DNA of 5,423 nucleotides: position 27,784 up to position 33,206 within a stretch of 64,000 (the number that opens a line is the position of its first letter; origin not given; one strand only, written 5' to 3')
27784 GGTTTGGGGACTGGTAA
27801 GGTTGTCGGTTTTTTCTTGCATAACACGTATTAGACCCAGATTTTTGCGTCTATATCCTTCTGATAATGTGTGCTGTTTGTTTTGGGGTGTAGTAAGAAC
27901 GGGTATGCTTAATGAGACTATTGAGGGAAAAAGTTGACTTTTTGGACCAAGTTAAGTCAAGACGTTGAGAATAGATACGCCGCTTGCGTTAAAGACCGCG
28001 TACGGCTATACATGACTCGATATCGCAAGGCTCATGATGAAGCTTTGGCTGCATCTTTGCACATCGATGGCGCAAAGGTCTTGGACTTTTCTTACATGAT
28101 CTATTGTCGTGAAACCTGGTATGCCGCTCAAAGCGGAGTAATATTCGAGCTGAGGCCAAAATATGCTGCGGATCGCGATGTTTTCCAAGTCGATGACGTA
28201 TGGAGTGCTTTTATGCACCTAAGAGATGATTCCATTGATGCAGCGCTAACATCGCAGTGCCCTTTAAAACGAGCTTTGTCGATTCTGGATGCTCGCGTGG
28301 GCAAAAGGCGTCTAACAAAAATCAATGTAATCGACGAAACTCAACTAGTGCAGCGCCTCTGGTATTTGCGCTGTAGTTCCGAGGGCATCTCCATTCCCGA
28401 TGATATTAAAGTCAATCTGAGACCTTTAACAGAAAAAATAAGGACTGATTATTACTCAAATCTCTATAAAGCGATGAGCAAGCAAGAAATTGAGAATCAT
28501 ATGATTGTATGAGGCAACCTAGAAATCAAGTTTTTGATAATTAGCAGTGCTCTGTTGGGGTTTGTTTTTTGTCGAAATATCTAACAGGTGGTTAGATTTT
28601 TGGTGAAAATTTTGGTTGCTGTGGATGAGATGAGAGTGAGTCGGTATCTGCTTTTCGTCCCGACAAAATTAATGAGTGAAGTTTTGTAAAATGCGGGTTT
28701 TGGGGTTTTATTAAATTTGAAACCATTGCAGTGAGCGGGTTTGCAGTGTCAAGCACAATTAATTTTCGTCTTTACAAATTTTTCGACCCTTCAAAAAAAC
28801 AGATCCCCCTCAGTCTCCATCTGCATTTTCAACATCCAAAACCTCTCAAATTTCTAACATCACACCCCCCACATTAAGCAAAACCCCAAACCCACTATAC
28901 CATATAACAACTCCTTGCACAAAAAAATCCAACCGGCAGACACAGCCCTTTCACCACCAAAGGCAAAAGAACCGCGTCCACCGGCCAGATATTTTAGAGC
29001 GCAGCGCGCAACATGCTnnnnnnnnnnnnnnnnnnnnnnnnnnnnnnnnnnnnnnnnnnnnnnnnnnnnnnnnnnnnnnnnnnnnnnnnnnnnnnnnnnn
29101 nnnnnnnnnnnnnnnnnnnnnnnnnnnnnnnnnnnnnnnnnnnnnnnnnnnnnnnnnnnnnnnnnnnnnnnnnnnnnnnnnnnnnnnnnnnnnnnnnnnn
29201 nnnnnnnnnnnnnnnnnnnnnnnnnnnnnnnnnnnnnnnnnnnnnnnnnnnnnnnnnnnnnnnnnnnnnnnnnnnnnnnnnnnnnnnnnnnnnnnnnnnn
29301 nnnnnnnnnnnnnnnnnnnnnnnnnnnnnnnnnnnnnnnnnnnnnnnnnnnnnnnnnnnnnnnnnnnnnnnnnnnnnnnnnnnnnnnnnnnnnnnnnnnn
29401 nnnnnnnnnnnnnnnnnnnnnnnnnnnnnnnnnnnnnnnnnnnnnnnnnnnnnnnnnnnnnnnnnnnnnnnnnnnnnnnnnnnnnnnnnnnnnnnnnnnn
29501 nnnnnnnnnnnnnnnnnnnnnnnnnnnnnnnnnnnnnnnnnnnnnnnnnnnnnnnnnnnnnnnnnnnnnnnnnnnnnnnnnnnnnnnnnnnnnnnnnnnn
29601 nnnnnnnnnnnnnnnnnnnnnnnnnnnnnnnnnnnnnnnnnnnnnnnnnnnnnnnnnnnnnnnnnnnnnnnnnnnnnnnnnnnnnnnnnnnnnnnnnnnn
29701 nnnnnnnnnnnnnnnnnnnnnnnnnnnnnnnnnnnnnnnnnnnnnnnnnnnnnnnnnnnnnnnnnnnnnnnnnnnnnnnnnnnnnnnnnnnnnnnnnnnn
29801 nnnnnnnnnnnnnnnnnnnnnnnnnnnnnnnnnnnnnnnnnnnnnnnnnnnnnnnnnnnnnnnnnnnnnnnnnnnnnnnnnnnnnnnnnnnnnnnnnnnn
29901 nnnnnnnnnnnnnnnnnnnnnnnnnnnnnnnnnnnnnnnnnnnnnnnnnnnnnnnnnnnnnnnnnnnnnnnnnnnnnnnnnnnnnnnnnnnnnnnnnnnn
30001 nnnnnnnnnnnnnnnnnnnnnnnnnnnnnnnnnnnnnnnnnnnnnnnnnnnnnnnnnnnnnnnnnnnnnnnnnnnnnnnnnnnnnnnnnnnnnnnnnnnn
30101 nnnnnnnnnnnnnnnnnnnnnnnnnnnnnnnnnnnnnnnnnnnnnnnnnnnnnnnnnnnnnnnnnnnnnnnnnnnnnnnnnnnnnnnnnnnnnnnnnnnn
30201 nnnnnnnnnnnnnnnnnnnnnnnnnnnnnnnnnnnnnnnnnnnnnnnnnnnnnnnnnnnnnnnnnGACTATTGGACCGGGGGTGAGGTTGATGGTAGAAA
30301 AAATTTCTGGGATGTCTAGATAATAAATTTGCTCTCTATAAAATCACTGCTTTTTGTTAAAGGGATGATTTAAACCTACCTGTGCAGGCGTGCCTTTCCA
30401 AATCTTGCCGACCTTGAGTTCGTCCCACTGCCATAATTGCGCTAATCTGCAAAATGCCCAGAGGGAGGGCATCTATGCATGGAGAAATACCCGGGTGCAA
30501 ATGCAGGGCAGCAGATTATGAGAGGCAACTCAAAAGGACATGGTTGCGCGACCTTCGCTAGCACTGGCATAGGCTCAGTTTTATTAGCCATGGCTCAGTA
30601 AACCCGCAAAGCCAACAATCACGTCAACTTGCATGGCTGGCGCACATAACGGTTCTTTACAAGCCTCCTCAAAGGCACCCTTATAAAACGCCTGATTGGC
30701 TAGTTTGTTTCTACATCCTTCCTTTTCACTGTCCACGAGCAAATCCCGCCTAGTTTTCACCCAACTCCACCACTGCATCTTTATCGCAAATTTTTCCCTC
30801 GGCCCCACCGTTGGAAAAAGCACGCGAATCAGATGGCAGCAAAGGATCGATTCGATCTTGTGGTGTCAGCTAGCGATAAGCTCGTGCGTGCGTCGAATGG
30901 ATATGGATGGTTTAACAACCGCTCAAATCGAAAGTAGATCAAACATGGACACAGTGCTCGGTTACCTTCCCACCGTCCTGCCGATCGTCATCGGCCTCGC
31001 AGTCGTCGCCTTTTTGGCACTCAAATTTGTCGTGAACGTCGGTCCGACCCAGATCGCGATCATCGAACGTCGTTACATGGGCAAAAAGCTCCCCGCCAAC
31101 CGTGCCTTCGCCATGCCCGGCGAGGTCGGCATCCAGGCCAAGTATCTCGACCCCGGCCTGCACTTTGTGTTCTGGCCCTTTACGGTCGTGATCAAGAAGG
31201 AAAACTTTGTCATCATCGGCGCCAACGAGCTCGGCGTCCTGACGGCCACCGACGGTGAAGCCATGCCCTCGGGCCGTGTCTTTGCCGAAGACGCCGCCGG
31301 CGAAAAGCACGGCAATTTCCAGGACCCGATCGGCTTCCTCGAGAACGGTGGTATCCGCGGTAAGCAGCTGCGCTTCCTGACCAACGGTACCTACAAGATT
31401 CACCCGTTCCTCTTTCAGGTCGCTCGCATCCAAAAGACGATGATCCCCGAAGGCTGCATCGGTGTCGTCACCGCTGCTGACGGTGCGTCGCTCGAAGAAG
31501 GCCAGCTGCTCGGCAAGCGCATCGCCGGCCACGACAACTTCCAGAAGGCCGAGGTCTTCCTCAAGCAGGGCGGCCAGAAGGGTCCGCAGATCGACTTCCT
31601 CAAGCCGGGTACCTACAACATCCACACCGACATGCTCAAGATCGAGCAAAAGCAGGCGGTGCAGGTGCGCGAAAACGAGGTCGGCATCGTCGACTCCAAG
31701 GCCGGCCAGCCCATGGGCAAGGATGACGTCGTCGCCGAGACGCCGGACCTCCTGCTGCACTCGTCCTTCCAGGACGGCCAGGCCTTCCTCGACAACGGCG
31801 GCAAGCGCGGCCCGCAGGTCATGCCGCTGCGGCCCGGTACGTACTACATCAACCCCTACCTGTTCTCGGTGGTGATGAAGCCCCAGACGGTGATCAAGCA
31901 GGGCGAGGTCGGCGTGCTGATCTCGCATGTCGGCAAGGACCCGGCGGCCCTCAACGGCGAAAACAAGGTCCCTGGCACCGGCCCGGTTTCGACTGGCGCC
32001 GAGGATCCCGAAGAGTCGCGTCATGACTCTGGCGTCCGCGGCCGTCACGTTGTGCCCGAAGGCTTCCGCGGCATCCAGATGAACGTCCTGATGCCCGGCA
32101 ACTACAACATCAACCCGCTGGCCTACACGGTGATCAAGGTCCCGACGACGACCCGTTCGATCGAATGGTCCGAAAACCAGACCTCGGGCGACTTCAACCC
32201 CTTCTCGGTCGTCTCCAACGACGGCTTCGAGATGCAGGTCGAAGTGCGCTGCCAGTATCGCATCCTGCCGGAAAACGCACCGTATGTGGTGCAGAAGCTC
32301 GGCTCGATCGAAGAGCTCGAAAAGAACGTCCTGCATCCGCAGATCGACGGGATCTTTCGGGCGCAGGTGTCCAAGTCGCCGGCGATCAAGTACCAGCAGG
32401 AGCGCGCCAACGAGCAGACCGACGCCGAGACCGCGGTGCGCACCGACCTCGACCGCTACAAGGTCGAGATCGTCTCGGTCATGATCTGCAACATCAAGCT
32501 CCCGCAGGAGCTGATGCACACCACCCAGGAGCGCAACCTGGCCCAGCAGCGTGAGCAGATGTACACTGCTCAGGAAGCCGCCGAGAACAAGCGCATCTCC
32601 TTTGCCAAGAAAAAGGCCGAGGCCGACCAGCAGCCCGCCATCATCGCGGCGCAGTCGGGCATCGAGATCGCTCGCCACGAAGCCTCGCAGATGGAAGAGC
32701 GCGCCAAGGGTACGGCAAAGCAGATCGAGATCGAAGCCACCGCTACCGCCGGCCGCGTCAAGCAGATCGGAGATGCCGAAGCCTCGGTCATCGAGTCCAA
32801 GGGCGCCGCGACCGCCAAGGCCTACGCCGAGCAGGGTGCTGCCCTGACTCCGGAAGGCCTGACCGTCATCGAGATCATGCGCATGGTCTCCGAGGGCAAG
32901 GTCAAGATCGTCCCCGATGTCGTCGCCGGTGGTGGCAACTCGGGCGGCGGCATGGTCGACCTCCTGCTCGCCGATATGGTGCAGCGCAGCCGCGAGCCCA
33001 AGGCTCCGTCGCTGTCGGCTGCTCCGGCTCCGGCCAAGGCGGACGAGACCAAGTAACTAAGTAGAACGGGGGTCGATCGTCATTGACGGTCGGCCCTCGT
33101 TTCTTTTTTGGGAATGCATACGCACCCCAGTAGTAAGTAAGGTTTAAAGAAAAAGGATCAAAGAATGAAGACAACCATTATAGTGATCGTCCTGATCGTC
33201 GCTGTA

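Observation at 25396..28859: About 228-bp, 90%-identical inverted repeats bracket a 3-kb divergent two-gene cassette (membrane spermidine-synthase-like protein plus an unknown protein)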

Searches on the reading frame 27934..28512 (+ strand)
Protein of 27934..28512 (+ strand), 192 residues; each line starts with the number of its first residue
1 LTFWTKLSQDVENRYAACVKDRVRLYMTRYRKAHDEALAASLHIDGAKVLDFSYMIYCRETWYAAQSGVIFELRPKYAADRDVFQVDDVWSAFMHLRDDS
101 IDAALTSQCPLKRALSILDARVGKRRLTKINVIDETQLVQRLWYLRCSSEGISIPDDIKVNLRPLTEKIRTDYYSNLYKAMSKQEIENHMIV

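Call 9: search_protein_families(library=pfam, proteins=[window:27934-28512:+], max_evalue=0.01)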
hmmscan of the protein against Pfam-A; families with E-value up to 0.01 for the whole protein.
window:27934-28512:+ (192 aa): 1 family
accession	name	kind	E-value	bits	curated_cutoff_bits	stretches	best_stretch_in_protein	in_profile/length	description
PF25753.1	SF0329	-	2.6e-25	89.9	27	1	4-147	2-165/165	SF0329 protein family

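Call 25: find_homologous_proteins(query=window:27934-28512:+, max_evalue=0.00001)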
Query window:27934-28512:+ (192 aa): 1 proteins with E <= 0.00001 among 456 candidates.
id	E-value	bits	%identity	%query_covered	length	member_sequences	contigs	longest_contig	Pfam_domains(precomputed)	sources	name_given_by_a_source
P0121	4.3e-121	419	98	100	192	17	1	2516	PF25753.2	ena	-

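Call 26: search_solved_structures(query=window:27934-28512:+, max_evalue=1, show_alignments=1)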
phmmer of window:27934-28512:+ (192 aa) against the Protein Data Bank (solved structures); distinct sequences matched with E-value up to 1: 2.
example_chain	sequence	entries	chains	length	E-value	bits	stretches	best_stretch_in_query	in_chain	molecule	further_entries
5c1f_A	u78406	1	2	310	0.27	14.3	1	7-72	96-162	Septation protein imp2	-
2h6c_A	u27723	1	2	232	0.95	12.5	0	124-169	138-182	ChloroPhenol Reduction gene K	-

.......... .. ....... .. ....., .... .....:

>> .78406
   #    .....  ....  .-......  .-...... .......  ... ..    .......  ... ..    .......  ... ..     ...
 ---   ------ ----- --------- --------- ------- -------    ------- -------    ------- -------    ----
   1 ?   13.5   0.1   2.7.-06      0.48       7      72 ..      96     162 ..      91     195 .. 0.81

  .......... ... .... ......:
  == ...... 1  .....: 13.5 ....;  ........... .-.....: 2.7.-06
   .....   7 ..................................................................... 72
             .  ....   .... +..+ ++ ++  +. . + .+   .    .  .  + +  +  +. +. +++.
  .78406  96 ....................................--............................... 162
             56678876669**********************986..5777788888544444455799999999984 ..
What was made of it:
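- Tried and rejected: A PDB sequence search with SF0329 gave nothing (call 26).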

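Call 27: search_protein_families(library=ncbifam, proteins=[window:27934-28512:+], max_evalue=0.01)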
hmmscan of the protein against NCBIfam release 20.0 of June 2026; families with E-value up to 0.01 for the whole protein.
window:27934-28512:+ (192 aa): 1 family
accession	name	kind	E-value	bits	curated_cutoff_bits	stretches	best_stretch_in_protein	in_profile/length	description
NF049912.1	SF0329_fam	subfamily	1.5e-23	83.9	60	1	4-146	2-161/161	SF0329 family protein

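Call 28: search_protein_families(library=padloc, proteins=[window:27934-28512:+], max_evalue=0.01)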
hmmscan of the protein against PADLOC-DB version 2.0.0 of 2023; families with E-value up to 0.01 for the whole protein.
window:27934-28512:+ (192 aa): 0 families

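Call 29: find_encoding_contigs(protein=window:27934-28512:+, flank=6000, max_places=10)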
Protein window:27934-28512:+ (192 aa): 6 contigs read that carry it; 5 places shown.
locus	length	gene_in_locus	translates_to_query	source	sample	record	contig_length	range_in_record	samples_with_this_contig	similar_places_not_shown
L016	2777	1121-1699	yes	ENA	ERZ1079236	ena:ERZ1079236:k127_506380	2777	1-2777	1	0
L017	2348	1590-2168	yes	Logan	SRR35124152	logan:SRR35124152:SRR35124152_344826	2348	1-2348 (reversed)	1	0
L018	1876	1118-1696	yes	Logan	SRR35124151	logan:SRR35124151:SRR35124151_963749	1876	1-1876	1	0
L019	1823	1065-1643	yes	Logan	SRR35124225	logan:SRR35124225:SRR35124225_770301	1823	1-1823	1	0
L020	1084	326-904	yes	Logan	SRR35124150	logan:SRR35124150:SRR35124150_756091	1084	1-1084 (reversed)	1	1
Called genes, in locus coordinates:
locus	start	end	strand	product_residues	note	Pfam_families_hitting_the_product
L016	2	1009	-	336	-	?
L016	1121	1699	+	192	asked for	PF25753:SF0329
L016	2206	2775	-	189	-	?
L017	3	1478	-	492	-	?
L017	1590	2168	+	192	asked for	PF25753:SF0329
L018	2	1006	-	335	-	?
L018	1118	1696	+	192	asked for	PF25753:SF0329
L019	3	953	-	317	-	?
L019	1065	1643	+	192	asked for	PF25753:SF0329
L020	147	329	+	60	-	-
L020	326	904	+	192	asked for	PF25753:SF0329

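Call 43: search_dna_similar(query=window:27934-28512:+, collection=plasmids, mode=protein, max_evalue=0.001, max_rows=15)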
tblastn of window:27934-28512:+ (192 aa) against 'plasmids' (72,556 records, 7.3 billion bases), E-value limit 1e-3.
Records with a match: 9; places in all: 9; records where one place covers at least 80% of the query: 5.
Best place of each record, by identity: <60% 9.
By first word of the organism name: Priestia 7; Bacillus 1; Subdoligranulum 1.
By predicted mobility (MOB-suite, as given by PLSDB): non-mobilizable 5; mobilizable 4.
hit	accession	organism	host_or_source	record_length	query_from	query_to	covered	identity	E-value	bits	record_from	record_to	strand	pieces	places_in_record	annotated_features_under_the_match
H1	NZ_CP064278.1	Priestia megaterium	cell culture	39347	4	153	78%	27.6%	3e-11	68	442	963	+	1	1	hypothetical protein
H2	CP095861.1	Bacillus sp. H8-1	Lettuce,cell culture,soil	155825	4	158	81%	25.1%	2e-7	57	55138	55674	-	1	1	hypothetical protein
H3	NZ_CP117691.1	Priestia megaterium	ginseng,Single cell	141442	4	157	80%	25.3%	5e-9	62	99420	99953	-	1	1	hypothetical protein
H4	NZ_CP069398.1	Priestia megaterium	Homo sapiens,Pure culture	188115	4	156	80%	25.4%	4e-9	62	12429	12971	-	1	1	hypothetical protein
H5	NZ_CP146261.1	Priestia megaterium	Nicotiana tabacum L.,Cell ...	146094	4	152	78%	26.0%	2e-9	63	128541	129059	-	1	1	hypothetical protein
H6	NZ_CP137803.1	Priestia megaterium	Bacillus megaterium assembly,Arshan ...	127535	4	158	81%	24.6%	5e-8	59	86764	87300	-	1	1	hypothetical protein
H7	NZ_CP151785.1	Priestia megaterium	whole organism,soil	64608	4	157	80%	24.2%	6e-8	59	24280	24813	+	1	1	hypothetical protein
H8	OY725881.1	Subdoligranulum variabile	-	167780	1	152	79%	24.3%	3e-4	48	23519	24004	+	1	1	record has no annotation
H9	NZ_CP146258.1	Priestia megaterium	Nicotiana tabacum L.,Cell ...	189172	4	165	84%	22.6%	9e-5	49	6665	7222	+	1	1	hypothetical protein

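Call 57: predict_structure(protein=window:27934-28512:+)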
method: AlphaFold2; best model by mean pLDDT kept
length: 192 residues; sequences in the alignment: 1
mean_pLDDT: 35.0   pTM: 0.24
mean pLDDT of the five models: 35.0, 33.4, 33.1, 32.4, 30.6
residues with pLDDT >= 90: 0; 70-90: 0; 50-70: 17; < 50: 175
segments of 3 or more residues with pLDDT < 50: 1-137, 145-153, 168-192
pLDDT, mean of each block of 10 residues (from residue 1): 30 31 28 30 22 24 23 25 29 37 36 39 33 43 50 52 50 45 39 26
secondary structure, 60 per line:
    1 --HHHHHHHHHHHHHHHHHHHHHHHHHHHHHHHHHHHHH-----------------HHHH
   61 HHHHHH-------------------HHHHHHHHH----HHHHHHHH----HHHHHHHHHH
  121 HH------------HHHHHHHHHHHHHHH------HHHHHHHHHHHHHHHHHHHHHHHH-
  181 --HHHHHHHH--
elements in order: H3-39 H57-66 H86-94 H99-106 H111-122 H135-149 H156-179 H183-190
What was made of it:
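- Tried and rejected: Single-sequence AlphaFold of SF0329 gave pLDDT 35, which is unusable, so I ran no fold search (call 57).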

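Call 61: search_protein_representatives(protein=window:27934-28512:+)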
Query: 192 residues. Proteins with E-value up to 0.001 (for the whole library): 436; up to 1e-10: 55; up to 1e-30: 1. The best 150 are listed.
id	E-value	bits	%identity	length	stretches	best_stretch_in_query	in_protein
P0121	1.4e-121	419.4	98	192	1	1-192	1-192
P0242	4.0e-19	85.5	36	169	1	4-154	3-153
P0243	4.4e-18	82.1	37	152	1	3-154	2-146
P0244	2.1e-17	79.9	37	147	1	3-153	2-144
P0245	6.9e-17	78.2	40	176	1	4-156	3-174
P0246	8.8e-16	74.6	31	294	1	4-163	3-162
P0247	1.7e-15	73.7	36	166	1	4-154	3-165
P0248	4.6e-15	72.3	38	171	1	4-149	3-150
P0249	8.7e-15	71.4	33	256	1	16-166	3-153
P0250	1.8e-14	70.3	32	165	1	4-161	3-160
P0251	4.1e-14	69.2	40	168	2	78-153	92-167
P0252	6.6e-14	68.5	34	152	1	4-153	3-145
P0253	7.3e-14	68.4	38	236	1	8-156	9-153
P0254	8.7e-14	68.1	37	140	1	4-147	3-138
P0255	9.4e-14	68.0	41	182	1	4-153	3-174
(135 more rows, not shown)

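Call 62: find_encoding_contigs(protein=P0121, flank=6000, max_places=10)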
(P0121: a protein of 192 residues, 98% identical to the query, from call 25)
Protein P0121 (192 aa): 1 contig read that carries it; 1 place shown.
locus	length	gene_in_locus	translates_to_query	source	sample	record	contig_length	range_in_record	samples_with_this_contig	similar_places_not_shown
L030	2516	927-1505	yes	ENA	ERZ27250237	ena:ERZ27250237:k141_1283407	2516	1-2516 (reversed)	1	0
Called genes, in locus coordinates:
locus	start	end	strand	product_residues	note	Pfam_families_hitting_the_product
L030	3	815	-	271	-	?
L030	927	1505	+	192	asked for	PF25753:SF0329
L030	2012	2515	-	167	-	?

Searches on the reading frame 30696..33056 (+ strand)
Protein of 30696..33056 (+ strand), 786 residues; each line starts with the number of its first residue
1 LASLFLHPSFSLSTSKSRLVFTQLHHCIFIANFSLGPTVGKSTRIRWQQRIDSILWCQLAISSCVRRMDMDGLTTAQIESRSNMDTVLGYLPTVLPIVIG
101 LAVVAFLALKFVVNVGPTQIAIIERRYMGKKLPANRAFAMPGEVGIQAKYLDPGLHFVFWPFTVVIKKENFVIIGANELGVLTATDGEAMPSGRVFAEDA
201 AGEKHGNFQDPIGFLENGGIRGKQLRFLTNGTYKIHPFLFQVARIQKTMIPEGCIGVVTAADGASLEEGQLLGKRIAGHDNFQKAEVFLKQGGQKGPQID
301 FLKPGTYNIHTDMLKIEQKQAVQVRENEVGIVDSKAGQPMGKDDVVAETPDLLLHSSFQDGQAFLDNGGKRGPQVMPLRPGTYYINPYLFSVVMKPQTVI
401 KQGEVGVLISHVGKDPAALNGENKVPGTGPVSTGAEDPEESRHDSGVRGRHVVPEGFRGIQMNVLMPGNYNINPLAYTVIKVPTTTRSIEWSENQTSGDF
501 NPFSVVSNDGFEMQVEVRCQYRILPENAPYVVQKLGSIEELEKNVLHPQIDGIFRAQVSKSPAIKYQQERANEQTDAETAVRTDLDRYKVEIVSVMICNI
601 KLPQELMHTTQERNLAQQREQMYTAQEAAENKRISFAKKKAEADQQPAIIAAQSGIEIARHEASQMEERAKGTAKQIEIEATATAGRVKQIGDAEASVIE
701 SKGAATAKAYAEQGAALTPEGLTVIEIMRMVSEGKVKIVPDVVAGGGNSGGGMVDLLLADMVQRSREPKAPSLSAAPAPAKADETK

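Call 9: search_protein_families(library=pfam, proteins=[window:30696-33056:+], max_evalue=0.01)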
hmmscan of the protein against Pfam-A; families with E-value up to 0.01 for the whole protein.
window:30696-33056:+ (786 aa): 1 family
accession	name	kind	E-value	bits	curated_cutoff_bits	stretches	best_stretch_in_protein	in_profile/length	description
PF01145.31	Band_7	-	4.4e-23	82.7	23.6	1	459-630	9-175/176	SPFH domain / Band 7 family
